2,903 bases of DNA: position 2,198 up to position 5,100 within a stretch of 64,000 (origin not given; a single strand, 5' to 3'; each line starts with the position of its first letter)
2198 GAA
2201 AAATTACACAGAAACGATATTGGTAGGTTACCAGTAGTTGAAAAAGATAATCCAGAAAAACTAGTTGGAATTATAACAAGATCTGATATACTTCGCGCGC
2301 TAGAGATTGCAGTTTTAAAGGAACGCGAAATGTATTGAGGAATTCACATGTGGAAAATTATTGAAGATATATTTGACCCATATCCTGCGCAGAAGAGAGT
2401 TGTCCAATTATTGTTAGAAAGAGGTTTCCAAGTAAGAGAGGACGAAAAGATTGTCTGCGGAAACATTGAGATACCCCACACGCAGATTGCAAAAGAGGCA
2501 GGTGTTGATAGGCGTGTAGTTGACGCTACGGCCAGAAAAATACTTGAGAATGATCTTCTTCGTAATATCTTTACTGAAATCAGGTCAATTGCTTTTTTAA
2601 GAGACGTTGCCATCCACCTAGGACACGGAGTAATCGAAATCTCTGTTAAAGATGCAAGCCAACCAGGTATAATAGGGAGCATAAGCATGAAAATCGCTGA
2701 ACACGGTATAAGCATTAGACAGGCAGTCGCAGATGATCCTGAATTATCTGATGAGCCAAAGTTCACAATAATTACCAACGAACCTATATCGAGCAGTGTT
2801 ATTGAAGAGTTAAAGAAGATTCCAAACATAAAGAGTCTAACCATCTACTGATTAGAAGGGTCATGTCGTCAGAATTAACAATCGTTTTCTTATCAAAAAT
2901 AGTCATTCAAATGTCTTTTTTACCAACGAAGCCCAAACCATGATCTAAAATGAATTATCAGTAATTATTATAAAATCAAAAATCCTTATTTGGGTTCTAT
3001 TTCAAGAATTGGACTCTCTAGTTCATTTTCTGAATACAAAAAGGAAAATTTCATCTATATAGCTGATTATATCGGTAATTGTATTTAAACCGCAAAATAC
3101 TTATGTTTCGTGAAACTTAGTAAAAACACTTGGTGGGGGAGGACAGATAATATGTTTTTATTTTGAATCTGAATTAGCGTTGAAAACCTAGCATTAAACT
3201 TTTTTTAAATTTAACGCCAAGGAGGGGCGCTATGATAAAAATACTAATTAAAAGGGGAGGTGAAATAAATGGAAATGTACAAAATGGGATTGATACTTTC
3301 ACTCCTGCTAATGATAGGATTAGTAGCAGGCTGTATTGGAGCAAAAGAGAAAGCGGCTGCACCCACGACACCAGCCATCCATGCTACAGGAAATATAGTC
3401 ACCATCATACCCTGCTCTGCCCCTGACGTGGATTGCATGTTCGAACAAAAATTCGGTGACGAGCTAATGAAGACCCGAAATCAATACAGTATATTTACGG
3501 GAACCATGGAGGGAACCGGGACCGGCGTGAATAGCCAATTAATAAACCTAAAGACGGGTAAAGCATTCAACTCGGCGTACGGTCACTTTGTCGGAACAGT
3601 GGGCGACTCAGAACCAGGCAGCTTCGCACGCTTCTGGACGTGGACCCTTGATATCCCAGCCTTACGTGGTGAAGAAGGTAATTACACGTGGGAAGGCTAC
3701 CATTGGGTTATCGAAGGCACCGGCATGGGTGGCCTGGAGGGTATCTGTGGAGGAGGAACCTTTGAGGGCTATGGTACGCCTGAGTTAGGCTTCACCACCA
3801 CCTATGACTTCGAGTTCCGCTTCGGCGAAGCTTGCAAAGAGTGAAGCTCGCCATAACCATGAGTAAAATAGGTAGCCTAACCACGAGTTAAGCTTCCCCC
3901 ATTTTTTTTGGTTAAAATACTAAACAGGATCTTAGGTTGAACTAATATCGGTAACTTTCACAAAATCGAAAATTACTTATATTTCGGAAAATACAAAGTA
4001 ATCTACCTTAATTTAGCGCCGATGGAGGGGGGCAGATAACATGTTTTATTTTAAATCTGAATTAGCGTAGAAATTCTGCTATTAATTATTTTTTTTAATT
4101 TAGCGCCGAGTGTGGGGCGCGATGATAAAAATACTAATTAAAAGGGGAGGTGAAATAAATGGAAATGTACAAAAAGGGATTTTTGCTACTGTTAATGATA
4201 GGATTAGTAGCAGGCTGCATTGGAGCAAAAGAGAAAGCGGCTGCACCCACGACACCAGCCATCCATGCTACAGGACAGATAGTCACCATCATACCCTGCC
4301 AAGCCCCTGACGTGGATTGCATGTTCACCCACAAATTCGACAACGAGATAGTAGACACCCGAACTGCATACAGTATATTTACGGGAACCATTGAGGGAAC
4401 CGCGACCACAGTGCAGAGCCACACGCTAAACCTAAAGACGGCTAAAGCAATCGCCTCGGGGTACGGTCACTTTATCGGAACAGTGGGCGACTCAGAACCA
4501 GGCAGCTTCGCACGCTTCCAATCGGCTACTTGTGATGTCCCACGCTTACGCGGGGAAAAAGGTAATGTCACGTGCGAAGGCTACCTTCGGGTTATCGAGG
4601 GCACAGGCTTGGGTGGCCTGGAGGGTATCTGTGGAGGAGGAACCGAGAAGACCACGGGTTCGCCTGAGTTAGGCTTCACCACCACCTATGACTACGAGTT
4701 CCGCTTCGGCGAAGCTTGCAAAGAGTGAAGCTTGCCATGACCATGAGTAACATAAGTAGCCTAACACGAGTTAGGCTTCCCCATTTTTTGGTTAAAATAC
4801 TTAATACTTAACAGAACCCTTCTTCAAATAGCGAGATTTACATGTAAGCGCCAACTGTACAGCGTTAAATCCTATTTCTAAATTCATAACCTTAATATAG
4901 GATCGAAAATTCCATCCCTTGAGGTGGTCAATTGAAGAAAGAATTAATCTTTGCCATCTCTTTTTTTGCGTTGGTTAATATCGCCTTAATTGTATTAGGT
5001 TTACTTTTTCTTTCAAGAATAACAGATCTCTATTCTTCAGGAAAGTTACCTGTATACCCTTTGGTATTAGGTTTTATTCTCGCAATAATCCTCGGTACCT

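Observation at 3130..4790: Tandem duplication of a lipoprotein gene with a localised Trp/Cys-swapping divergent patch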

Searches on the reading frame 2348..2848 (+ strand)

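Call 48: search_protein_families(library=pfam, proteins=[window:2348-2848:+], max_evalue=0.001)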
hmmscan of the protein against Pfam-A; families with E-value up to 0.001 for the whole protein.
window:2348-2848:+ (167 aa): 1 family
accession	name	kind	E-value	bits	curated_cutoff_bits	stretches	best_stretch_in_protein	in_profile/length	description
PF01842.31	ACT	-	6.6e-07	29.4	27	1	96-159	3-65/66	ACT domain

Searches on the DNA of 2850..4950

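Call 71: search_rna_families(source=window, start=2850, end=4950, threshold=evalue, max_evalue=1)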
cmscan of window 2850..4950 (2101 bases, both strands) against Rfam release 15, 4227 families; matches with E-value up to 1: 1.
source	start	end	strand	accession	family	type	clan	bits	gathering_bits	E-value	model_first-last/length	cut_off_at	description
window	4061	4153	+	RF02991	GP20-a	Cis-reg;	-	24.8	47.2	0.17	1-97/97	no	GP20-a RNA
